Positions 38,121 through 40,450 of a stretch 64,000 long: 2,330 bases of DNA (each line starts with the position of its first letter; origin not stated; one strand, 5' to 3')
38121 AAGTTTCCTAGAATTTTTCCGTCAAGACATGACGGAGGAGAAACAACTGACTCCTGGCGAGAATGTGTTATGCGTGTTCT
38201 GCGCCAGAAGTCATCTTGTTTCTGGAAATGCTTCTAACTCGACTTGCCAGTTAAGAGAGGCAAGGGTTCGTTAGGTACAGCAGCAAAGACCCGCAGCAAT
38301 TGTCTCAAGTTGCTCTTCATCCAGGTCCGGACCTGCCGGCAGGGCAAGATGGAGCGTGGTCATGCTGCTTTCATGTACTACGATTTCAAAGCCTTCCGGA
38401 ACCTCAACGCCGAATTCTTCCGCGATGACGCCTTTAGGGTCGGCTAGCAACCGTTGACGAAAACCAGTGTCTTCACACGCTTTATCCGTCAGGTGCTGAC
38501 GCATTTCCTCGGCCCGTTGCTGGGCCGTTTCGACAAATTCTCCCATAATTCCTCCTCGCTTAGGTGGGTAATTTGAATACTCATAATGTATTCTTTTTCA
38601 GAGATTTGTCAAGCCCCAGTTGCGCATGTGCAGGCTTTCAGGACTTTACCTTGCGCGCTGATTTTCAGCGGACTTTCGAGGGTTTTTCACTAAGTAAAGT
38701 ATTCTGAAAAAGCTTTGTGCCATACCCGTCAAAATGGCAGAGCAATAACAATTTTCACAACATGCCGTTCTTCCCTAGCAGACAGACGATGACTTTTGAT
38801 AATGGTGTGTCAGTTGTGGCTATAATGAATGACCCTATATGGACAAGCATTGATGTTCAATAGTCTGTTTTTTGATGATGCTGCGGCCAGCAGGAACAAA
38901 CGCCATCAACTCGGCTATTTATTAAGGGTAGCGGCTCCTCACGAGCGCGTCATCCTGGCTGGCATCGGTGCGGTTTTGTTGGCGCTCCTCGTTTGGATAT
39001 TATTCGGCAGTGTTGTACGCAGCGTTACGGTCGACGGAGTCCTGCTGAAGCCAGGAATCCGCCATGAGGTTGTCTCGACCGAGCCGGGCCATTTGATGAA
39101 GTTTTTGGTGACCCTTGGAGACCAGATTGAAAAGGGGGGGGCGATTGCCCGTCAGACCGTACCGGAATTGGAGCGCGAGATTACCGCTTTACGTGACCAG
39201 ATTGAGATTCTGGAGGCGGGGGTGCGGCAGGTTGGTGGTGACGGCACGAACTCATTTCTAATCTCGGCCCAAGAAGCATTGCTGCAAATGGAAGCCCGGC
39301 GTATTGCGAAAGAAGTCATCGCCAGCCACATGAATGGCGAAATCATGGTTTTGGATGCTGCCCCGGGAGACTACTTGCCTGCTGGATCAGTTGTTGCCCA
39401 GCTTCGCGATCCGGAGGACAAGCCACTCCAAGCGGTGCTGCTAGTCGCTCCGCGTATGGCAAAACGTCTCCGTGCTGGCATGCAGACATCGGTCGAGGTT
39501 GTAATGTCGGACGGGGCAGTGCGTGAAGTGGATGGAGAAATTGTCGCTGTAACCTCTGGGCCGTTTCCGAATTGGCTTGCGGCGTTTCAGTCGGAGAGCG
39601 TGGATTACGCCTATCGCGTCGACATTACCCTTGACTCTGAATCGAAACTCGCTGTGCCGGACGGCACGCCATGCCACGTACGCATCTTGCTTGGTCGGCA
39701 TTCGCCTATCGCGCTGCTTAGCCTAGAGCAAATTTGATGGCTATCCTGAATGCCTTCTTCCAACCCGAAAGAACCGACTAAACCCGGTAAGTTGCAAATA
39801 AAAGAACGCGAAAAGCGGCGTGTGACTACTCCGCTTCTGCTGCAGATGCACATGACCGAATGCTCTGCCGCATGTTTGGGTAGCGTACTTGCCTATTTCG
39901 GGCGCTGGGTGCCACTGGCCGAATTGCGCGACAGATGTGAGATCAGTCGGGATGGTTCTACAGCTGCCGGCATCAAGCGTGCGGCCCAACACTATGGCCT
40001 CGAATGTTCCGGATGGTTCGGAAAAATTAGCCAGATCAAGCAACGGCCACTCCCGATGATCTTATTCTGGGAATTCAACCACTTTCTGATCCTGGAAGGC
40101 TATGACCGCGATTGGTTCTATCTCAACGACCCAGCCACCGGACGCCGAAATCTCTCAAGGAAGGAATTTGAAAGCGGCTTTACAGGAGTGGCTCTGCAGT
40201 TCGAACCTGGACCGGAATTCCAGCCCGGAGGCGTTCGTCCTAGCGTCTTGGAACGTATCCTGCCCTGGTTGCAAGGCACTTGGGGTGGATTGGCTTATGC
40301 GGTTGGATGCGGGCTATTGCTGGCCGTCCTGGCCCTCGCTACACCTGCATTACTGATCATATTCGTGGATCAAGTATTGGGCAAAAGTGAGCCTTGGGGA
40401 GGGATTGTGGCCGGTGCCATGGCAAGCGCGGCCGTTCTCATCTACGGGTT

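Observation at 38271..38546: Precursor peptide with NHLP leader and an ultrashort tri-cysteine core (LCCCT)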

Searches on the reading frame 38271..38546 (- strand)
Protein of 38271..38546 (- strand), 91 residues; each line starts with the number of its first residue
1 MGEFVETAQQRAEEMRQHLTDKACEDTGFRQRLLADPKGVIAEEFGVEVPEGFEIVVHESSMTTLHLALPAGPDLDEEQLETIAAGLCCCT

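Call 5: search_protein_families(library=ncbifam, proteins=[window:38271-38546:-], max_evalue=0.01)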
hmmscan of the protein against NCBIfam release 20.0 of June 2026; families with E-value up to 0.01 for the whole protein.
window:38271-38546:- (91 aa): 6 families
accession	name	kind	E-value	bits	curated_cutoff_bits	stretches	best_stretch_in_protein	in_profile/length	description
TIGR03793.1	leader_NHLP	domain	1.2e-20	73.1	50.9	1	13-86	3-77/77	NHLP leader peptide family RiPP precursor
TIGR01323.1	nitrile_alph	equivalog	6.2e-08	32.4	249.85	1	26-82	114-173/189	nitrile hydratase subunit alpha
TIGR03887.1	thiocyan_alph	equivalog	1.9e-05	24.5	291.45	1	27-81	126-183/200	thiocyanate hydrolase subunit gamma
NF038399.1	NH_RiPP_Os17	domain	0.0001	22.3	40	1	19-43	6-30/63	Os1348 family NHLP clan protein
TIGR04351.1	TOMM_nitrile_2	subfamily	0.00049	19.6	65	1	22-54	8-39/48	TIGR04351 family putative TOMM peptide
TIGR03795.1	RNP_Burkhold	subfamily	0.0011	19.3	41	1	23-67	24-68/114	BMA_0021/BMA_0022 family TOMM bacteriocin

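Call 6: search_protein_families(library=pfam, proteins=[window:38271-38546:-], max_evalue=0.01)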
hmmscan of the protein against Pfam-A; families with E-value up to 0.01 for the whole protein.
window:38271-38546:- (91 aa): 2 families
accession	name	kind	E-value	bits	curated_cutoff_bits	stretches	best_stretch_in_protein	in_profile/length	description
PF02979.21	NHase_alpha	-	1.7e-08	34.5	27.2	1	26-80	114-171/184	Nitrile hydratase, alpha chain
PF14407.11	Frankia_peptide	-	0.00076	20.2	48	0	23-43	9-29/63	Ribosomally synthesized peptide prototyped by Frankia Franean1_4349.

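Call 8: find_homologous_proteins(query=window:38271-38546:-, max_evalue=0.001)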
Query window:38271-38546:- (91 aa): 223 proteins with E <= 0.001 among 223 candidates; the best 120 are listed.
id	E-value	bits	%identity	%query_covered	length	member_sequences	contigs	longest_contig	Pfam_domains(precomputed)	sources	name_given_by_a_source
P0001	9.1e-48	178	89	100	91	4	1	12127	PF02979.22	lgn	-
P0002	2.7e-43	163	82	100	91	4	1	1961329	PF02979.22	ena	-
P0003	8.0e-43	162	82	99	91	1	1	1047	PF02979.22,PF27793.1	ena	-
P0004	9.8e-43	162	81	100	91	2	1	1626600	PF02979.22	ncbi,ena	-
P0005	3.9e-40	153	78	99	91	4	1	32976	PF02979.22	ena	-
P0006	1.5e-39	152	77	99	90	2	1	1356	PF02979.22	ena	-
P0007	5.1e-39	150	74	99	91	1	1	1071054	PF02979.22,PF27793.1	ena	-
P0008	4.0e-38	147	72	99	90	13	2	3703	PF02979.22,PF27793.1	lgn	-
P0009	4.4e-38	147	74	99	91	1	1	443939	PF14407.12,PF02979.22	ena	-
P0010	1.5e-37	145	72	99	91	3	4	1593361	PF02979.22,PF27793.1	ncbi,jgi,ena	-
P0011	1.9e-36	142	72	99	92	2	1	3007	PF02979.22,PF27793.1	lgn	-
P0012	6.6e-36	140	71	99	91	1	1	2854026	PF02979.22,PF27793.1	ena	-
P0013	2.1e-35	138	69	99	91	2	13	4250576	PF02979.22,PF27793.1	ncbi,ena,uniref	ncbi:NHLP leader peptide family RiPP precursor [Candidatus Rariloculus sp.]|uniref:NHLP leader pepti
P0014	3.8e-35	137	73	97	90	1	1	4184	PF02979.22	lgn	-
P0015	8.3e-35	136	68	100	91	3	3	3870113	PF02979.22,PF27793.1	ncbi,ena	-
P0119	5.9e-23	99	56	89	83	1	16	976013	PF02979.22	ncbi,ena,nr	ncbi:MAG: NHLP leader peptide family RiPP precursor [Gemmatimonadota bacterium]|nr:NHLP leader pepti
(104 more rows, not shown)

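Call 12: find_encoding_contigs(protein=P0013, flank=10000, max_places=2)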
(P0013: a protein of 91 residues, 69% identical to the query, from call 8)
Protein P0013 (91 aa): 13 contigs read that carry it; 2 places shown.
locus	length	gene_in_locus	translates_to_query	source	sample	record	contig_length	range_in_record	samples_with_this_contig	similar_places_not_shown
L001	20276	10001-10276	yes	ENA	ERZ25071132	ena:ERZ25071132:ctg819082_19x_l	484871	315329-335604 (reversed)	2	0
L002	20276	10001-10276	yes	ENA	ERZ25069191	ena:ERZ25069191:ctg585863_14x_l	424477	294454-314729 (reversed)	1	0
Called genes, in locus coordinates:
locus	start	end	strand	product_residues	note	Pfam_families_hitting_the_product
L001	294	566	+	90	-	-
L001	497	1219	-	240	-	PF13191:AAA_16 (faint), PF20720:nSTAND3 (weak), PF00004:AAA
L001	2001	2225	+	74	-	-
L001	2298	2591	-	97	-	PF11390:FdsD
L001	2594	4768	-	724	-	PF04879:Molybdop_Fe4S4, PF00384:Molybdopterin, PF01568:Molydop_binding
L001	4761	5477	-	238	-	PF13510:Fer2_4, PF13183:Fer4_8 (weak), PF13237:Fer4_10 (weak), PF14697:Fer4_21 (weak), PF22117:Fer4_Nqo3 (weak), PF12838:Fer4_7, PF13187:Fer4_9 (weak), PF00037:Fer4 (weak), +2 more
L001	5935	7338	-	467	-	PF01546:Peptidase_M20, PF07687:M20_dimer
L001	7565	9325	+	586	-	PF00860:Xan_ur_permease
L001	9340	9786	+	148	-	PF00873:ACR_tran (weak), PF03176:MMPL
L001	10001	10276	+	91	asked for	PF27793:RNP_Burkhold (faint), PF02979:NHase_alpha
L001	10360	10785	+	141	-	PF01209:Ubie_methyltran (weak), PF08241:Methyltransf_11, PF13489:Methyltransf_23 (weak), PF13649:Methyltransf_25, PF13847:Methyltransf_31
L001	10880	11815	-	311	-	-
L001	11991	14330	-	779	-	PF21084:WHD_DUF4423_like (weak), PF02624:YcaO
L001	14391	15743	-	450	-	PF00487:FA_desaturase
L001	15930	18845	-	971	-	PF00664:ABC_membrane, PF00005:ABC_tran, PF13191:AAA_16 (weak)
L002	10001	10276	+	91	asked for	PF27793:RNP_Burkhold (faint), PF02979:NHase_alpha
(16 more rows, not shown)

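Call 13: find_encoding_contigs(protein=P0119, flank=10000, max_places=2)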
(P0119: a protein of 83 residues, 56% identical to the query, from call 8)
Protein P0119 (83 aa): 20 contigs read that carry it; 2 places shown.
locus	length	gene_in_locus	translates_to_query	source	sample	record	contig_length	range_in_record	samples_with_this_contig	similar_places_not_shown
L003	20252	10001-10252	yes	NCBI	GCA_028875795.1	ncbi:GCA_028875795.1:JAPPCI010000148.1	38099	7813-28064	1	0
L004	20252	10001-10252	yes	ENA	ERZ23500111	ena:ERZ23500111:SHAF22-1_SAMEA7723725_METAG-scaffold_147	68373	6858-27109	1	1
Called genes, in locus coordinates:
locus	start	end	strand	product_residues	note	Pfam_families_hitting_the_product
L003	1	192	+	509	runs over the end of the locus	-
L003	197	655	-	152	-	PF00254:FKBP_C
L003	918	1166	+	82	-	-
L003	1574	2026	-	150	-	PF00254:FKBP_C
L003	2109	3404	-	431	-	PF01070:FMN_dh, PF01645:Glu_synthase (weak), PF00478:IMPDH (weak), PF03060:NMO (weak)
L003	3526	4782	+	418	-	PF07690:MFS_1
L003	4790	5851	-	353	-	PF03372:Exo_endo_phos, PF19580:Exo_endo_phos_3 (weak)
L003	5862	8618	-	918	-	PF07676:PD40 (faint), PF26550:Tricorn_2nd, PF00930:DPPIV_N (faint), PF26549:Tricorn_N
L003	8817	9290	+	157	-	PF12973:Cupin_7 (weak), PF00190:Cupin_1 (weak), PF07883:Cupin_2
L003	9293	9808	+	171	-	PF00578:AhpC-TSA, PF08534:Redoxin, PF00085:Thioredoxin (faint), PF13905:Thioredoxin_8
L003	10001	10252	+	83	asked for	PF02979:NHase_alpha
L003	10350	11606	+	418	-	PF12704:MacB_PCD, PF02687:FtsX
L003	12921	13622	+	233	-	PF00005:ABC_tran, PF02463:SMC_N (faint), PF13304:AAA_21 (faint)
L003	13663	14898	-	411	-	PF04820:Trp_halogenase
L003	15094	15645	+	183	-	-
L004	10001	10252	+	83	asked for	PF02979:NHase_alpha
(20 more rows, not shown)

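Call 31: find_related_loci(query=A1, collection=genome_contigs, flank=10000)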
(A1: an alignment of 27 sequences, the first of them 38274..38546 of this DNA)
Query A1 (91 aa) in genome_contigs; peptide patterns used: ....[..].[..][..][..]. (x = any residue, [..] = any of these).
600 stretches matched a pattern (row limit reached: there are more); 339 encode a relative of the query (tblastn E <= 1e-3); the best 80 are kept; 80 distinct loci.
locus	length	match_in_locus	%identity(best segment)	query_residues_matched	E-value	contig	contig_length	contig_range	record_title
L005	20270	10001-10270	71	1-90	6e-43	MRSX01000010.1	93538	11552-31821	MAG: Candidatus Porisulfidus sp. TsSOB lac_sponge_s2o1_TsSOB_curated_scaffold_9, whole genome shotgun sequence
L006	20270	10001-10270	71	1-90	6e-43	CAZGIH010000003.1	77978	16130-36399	MAG TPA_asm: uncultured Chromatiales bacterium isolate SRP338948_co1_43 genome assembly, contig: k141_326469, whole geno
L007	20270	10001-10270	70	1-90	2e-42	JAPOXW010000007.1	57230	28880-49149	MAG: Gammaproteobacteria bacterium isolate COS4_bin_16 NODE_556_length_57230_cov_19.1768, whole genome shotgun sequence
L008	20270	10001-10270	71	1-90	1e-40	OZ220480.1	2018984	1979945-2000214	MAG: uncultured candidatus Porisulfidus sp. isolate 164bb96d-58d1-42e1-9c94-80d65ec326bd genome assembly, chromosome: 1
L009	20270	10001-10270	69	1-90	1e-40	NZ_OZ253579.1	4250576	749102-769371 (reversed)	MAG: Candidatus Rariloculus sp. isolate a68edd55-823a-400d-93a1-cd8b183db796 chromosome 1, complete sequence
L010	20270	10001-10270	68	1-90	3e-39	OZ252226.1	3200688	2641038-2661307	MAG: Candidatus Foliamicus sp. isolate d29f3963-6957-41e9-9ff2-16a1be17ee2c genome assembly, chromosome: 1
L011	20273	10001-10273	68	1-91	4e-39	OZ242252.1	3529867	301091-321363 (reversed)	MAG: Candidatus Foliamicus sp. isolate 8837b1df-4c2a-421f-9400-f743960723ed genome assembly, chromosome: 1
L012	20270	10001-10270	70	1-90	7e-39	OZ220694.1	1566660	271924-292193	MAG: uncultured candidatus Porisulfidus sp. isolate d7aced61-d1d5-4481-893f-ca77f0084939 genome assembly, chromosome: 1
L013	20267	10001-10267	67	3-91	6e-38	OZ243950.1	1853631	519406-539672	MAG: uncultured candidatus Porisulfidus sp. isolate cf025a5e-a0dc-40a1-8d33-8cb912d294f5 genome assembly, chromosome: 1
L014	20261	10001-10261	72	4-90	2e-37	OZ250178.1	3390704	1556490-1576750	MAG: Candidatus Foliamicus sp. isolate ac1afad2-df65-4484-8806-aab42824610e genome assembly, chromosome: 1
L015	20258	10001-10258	64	5-90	2e-34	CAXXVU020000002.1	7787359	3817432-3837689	MAG: Vicinamibacterales bacterium isolate bab29b19-afa8-4b77-beae-9eb7b8b40fcf genome assembly, contig: contig_2, whole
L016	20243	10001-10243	65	10-90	2e-34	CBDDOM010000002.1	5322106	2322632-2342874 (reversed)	MAG: Alphaproteobacteria bacterium isolate 78d396fd-9330-4943-9dc2-f94f35060de0 genome assembly, contig: contig_2, whole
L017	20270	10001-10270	61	1-90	9e-34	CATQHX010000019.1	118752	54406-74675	MAG: Vicinamibacterales bacterium isolate b531ce64-1057-46bd-a004-e227214a256a genome assembly, contig: contig_19, whole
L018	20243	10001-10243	65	10-90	4e-34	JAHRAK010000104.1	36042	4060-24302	MAG: Nitrospirales bacterium isolate MEX2-MAG12 k127_46649_11051, whole genome shotgun sequence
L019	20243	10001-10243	65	10-90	5e-34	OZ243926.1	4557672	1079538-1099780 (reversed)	MAG: Rhodospirillales bacterium isolate f3036996-ea91-419f-bf8b-46094c79dfb2 genome assembly, chromosome: 1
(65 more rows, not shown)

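Call 60: find_encoding_contigs(protein=window:38271-38546:-, flank=2000, max_places=3)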
Protein window:38271-38546:- (91 aa): 6 contigs read that carry it; 3 places shown.
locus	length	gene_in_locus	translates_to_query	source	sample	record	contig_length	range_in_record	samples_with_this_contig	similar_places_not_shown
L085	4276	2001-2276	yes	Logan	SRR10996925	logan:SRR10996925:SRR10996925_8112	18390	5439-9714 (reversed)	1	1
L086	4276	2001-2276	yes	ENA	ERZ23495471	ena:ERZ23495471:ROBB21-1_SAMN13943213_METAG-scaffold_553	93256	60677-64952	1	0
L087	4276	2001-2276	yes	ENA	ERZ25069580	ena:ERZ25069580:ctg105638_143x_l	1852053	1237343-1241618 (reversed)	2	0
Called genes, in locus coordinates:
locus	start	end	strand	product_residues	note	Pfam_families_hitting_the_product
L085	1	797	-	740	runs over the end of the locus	PF03412:Peptidase_C39, PF00664:ABC_membrane, PF00005:ABC_tran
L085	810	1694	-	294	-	-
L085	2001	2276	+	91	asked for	PF02979:NHase_alpha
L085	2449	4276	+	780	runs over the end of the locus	PF03176:MMPL, PF12349:Sterol-sensing, PF03176:MMPL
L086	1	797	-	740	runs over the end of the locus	PF03412:Peptidase_C39, PF00664:ABC_membrane, PF00005:ABC_tran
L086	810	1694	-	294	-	-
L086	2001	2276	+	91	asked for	PF02979:NHase_alpha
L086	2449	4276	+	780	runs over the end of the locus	PF03176:MMPL, PF12349:Sterol-sensing, PF03176:MMPL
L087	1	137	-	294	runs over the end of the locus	-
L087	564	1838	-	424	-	PF00665:rve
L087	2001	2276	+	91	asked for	PF02979:NHase_alpha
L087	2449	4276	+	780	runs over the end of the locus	PF03176:MMPL, PF12349:Sterol-sensing, PF03176:MMPL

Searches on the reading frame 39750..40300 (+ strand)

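Call 67: search_solved_structures(query=window:39750-40300:+, max_evalue=0.001, show_alignments=2)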
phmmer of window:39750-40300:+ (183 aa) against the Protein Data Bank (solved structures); distinct sequences matched with E-value up to 0.001: 12.
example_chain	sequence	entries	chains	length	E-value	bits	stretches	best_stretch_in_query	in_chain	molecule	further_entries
6mpz_A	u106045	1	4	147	3.7e-36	127.9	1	14-156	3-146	Double Glycine Motif Protease domain from AMS/PCAT Transporter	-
8hf4_A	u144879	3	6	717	4.8e-13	52.4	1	32-174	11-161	Transport/processing ATP-binding protein ComA | Competence factor transporting ATP-binding protein/permease ComA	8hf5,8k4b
8hf7_A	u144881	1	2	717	4.8e-13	52.4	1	32-174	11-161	Competence factor transporting ATP-binding protein/permease ComA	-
8hf6_A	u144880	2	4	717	4.8e-13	52.4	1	32-174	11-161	Competence factor transporting ATP-binding protein/permease ComA | Transport/processing ATP-binding protein ComA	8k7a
8vp3_A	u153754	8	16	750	2.8e-11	46.7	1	30-170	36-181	ABC-type bacteriocin transporter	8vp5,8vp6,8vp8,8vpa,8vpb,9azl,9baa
4s0f_A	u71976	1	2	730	2.9e-11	46.6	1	31-170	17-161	ABC-type bacteriocin transporter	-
4ry2_A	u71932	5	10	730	2.9e-11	46.6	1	31-170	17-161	ABC-type bacteriocin transporter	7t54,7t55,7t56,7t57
7n87_A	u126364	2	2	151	1.5e-10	44.3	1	31-160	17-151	ABC-type bacteriocin transporter | Peptidase C39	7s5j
6v9z_A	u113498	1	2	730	5.4e-10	42.5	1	31-170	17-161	ABC-type bacteriocin transporter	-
3k8u_A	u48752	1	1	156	1.2e-09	41.4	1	29-159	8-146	Putative ABC transporter, ATP-binding protein ComA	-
5xe8_A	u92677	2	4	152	1.3e-09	41.2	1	29-159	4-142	Putative ABC transporter, ATP-binding protein ComA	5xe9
8vp9_A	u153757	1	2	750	1.3e-08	38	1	31-170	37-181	ABC-type bacteriocin transporter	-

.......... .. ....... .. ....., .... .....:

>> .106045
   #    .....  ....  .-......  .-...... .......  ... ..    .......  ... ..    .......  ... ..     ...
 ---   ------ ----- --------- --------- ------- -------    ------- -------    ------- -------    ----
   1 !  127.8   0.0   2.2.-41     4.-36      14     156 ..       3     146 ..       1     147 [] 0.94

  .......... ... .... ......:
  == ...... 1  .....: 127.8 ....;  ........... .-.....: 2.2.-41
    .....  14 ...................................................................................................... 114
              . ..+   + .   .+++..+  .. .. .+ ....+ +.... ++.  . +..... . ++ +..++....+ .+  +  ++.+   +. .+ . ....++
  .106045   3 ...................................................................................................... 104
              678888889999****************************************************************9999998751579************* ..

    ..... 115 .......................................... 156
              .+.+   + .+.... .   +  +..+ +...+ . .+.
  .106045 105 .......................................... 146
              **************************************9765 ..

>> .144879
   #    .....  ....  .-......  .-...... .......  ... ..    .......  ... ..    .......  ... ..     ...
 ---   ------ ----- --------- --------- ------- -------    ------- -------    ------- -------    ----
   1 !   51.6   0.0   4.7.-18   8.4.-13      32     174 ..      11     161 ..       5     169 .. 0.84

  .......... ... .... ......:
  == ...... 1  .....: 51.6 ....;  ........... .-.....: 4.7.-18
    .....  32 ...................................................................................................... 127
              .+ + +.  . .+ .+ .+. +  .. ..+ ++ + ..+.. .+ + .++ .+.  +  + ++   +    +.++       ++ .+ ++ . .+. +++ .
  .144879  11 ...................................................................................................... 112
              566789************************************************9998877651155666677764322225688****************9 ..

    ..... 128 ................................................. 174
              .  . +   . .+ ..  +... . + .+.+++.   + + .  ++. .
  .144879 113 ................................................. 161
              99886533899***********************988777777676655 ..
